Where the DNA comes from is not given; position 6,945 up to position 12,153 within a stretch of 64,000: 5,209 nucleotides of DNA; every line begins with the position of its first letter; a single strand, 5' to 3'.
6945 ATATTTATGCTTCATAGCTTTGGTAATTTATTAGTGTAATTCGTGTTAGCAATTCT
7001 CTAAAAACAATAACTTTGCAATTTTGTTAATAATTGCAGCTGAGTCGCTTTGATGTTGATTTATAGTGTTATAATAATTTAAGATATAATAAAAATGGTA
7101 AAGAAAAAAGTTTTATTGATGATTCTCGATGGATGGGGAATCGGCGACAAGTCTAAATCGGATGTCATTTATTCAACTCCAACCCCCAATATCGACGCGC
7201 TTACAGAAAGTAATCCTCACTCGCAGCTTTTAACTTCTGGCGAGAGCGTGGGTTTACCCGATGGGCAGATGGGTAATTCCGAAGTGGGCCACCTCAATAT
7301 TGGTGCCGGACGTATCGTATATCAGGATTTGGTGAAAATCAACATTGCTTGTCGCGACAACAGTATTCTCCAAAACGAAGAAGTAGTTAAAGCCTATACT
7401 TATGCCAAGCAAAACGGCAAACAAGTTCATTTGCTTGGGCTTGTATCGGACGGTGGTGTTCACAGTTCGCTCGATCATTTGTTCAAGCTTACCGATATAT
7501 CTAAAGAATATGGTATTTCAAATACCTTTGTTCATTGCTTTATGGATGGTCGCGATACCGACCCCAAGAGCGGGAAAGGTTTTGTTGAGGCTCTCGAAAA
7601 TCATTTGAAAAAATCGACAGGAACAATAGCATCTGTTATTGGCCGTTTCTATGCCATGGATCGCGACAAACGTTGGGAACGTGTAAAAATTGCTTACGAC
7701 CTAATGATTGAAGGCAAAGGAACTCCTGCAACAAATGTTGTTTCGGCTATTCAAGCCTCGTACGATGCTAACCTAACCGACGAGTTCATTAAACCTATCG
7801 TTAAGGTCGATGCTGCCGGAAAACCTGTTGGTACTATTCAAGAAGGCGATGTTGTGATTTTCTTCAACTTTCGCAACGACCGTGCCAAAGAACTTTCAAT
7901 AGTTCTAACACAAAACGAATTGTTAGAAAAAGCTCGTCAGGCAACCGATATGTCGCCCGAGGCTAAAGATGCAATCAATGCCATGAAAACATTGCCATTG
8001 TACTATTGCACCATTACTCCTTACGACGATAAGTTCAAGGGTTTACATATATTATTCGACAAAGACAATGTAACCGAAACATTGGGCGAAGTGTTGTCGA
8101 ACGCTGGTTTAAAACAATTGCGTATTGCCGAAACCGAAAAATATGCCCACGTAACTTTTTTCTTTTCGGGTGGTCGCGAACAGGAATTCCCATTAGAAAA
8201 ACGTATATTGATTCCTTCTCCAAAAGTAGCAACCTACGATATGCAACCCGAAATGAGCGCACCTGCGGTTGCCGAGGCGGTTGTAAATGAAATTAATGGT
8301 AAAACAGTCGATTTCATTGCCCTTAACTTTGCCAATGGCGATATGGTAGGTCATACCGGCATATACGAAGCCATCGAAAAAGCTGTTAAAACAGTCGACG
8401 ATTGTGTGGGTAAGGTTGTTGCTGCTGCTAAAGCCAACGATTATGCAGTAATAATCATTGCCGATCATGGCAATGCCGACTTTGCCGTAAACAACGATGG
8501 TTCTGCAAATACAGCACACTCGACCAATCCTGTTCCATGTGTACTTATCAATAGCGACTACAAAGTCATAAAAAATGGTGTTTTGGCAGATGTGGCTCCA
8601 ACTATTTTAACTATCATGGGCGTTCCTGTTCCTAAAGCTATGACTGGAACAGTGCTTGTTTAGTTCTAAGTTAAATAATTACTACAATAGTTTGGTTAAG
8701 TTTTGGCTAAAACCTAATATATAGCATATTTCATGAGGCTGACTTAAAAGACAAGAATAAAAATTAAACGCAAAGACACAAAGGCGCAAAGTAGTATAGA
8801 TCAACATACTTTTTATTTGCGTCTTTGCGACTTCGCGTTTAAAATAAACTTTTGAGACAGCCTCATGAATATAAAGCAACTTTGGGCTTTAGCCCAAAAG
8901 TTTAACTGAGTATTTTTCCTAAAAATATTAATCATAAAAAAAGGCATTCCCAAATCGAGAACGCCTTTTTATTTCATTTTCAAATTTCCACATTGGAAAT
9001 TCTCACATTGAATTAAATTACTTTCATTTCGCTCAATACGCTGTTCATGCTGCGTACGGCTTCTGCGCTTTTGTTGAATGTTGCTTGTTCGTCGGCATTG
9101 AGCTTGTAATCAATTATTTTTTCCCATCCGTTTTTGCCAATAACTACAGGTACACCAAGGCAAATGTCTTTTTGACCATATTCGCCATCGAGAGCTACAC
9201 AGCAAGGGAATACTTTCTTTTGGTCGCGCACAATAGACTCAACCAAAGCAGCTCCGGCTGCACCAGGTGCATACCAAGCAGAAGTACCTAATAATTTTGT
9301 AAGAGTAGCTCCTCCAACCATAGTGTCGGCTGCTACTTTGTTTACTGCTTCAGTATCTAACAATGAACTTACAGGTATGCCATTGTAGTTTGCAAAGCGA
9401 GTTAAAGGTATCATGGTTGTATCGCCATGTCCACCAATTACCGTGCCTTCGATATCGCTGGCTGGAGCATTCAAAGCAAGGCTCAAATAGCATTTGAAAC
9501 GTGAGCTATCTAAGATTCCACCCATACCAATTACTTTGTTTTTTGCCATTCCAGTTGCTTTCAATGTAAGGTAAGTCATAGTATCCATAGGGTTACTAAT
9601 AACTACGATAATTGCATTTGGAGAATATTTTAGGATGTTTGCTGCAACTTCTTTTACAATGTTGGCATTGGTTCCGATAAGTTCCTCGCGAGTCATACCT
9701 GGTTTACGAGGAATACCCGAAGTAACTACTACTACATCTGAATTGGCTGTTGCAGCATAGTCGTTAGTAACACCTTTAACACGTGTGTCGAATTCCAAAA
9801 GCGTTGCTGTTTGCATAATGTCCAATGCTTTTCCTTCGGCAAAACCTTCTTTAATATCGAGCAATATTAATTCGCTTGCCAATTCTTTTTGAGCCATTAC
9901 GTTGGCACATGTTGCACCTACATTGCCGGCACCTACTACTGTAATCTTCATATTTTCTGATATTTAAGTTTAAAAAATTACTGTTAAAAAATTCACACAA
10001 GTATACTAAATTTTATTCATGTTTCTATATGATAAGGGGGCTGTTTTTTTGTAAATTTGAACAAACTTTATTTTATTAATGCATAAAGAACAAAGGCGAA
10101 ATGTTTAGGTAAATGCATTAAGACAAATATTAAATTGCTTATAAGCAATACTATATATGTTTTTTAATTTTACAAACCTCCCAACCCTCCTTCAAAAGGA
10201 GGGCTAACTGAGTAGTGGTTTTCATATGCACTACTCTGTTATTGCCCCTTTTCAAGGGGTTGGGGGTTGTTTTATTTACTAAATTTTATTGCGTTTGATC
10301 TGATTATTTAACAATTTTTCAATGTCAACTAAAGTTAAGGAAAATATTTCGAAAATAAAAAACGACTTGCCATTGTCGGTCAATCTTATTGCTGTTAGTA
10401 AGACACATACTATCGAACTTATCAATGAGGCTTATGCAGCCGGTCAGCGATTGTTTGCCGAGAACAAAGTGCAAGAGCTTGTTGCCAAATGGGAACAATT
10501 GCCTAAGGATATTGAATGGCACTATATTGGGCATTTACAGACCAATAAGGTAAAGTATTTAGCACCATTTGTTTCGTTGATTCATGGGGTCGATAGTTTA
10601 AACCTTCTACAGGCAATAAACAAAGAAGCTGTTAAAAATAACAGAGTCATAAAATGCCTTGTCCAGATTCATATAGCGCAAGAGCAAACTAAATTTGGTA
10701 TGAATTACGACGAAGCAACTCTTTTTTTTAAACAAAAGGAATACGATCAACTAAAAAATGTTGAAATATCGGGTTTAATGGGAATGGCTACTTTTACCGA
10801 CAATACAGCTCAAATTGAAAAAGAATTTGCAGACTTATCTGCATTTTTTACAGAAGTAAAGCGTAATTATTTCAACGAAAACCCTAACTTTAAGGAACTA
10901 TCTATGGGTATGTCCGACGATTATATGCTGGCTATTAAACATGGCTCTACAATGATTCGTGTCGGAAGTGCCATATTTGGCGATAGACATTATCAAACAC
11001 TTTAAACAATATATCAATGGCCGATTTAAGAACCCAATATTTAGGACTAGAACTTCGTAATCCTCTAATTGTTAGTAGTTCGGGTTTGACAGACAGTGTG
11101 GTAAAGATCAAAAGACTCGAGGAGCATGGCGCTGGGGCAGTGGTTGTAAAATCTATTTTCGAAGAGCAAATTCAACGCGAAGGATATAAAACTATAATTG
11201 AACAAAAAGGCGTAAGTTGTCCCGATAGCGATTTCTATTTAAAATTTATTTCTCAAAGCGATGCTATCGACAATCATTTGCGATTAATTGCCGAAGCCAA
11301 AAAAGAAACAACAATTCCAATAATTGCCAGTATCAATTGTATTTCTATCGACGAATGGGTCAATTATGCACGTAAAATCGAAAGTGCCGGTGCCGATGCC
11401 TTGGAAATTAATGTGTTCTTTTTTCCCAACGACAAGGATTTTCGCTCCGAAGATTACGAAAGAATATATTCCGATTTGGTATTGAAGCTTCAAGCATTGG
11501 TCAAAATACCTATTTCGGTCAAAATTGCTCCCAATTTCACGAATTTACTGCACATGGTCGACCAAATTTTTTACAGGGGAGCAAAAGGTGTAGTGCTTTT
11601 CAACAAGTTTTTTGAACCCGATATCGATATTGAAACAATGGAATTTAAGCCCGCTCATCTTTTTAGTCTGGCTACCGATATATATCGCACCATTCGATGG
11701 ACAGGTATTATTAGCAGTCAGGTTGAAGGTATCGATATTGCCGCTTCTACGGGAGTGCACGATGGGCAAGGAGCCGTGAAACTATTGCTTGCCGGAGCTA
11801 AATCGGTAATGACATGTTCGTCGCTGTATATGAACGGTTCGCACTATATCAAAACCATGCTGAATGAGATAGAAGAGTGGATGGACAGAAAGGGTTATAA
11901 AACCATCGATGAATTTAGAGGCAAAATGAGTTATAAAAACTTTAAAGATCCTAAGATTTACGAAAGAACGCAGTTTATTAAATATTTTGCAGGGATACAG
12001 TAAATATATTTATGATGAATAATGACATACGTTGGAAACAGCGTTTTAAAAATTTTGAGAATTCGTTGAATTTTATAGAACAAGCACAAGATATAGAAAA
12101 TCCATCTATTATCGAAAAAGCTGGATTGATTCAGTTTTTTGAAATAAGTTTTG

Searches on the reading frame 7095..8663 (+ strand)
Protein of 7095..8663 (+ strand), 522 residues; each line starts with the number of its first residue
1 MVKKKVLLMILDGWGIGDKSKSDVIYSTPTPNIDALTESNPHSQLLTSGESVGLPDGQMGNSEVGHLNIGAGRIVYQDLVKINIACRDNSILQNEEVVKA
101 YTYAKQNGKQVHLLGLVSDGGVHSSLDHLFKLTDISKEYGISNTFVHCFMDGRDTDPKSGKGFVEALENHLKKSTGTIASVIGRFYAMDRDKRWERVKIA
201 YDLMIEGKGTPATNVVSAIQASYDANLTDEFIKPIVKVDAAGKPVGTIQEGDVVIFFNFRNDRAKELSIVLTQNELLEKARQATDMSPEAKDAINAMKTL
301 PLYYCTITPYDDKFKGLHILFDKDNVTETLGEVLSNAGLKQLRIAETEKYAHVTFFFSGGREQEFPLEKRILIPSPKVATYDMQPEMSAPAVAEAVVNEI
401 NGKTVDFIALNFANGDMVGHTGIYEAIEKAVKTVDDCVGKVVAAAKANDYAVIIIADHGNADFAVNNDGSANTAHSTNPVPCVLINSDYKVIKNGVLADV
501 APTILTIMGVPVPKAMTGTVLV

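Call 67: search_protein_families(library=pfam, proteins=[window:7095-8663:+], max_evalue=0.0001)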
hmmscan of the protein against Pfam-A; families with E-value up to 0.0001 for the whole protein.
window:7095-8663:+ (522 aa): 3 families
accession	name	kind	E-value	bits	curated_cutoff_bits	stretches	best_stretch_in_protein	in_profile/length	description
PF06415.18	iPGM_N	-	1.3e-78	263.8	27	1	82-311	1-216/217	BPG-independent PGAM N-terminus (iPGM_N)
PF01676.23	Metalloenzyme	-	9e-77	258.4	24.3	1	4-510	1-250/252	Metalloenzyme superfamily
PF01663.27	Phosphodiest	-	9.6e-10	39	23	1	396-476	157-237/342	Type I phosphodiesterase / nucleotide pyrophosphatase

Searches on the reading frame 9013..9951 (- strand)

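Call 67: search_protein_families(library=pfam, proteins=[window:9013-9951:-], max_evalue=0.0001)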
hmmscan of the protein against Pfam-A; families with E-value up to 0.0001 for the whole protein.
window:9013-9951:- (312 aa): 2 families
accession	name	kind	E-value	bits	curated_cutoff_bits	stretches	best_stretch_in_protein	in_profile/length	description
PF00056.29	Ldh_1_N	-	1.9e-44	151.6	27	1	1-142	1-141/141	lactate/malate dehydrogenase, NAD binding domain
PF02866.23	Ldh_1_C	-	1.6e-24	87.3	22.6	1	147-300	3-164/174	lactate/malate dehydrogenase, alpha/beta C-terminal domain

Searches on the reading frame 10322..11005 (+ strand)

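Call 67: search_protein_families(library=pfam, proteins=[window:10322-11005:+], max_evalue=0.0001)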
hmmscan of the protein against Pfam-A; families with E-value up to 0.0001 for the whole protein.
window:10322-11005:+ (227 aa): 1 family
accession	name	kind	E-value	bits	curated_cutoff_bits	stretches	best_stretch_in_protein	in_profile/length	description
PF01168.26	Ala_racemase_N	-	6.5e-21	75.5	24.1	1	4-222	5-219/220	Alanine racemase, N-terminal domain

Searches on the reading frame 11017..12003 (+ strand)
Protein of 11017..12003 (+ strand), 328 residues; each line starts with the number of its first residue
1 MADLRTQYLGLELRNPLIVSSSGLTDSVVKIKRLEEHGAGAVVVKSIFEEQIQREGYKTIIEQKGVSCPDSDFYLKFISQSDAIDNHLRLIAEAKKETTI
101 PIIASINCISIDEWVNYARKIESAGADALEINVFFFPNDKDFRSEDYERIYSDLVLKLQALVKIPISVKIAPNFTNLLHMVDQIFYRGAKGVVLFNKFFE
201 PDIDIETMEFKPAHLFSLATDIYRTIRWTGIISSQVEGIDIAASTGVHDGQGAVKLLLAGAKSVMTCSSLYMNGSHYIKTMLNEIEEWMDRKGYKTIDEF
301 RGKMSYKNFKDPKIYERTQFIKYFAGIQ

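Call 67: search_protein_families(library=pfam, proteins=[window:11017-12003:+], max_evalue=0.0001)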
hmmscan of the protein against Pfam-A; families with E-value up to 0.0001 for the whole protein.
window:11017-12003:+ (328 aa): 1 family
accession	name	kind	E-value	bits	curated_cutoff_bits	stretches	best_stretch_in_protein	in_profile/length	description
PF01180.27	DHO_dh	-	2.2e-19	70.2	27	1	4-289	2-291/291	Dihydroorotate dehydrogenase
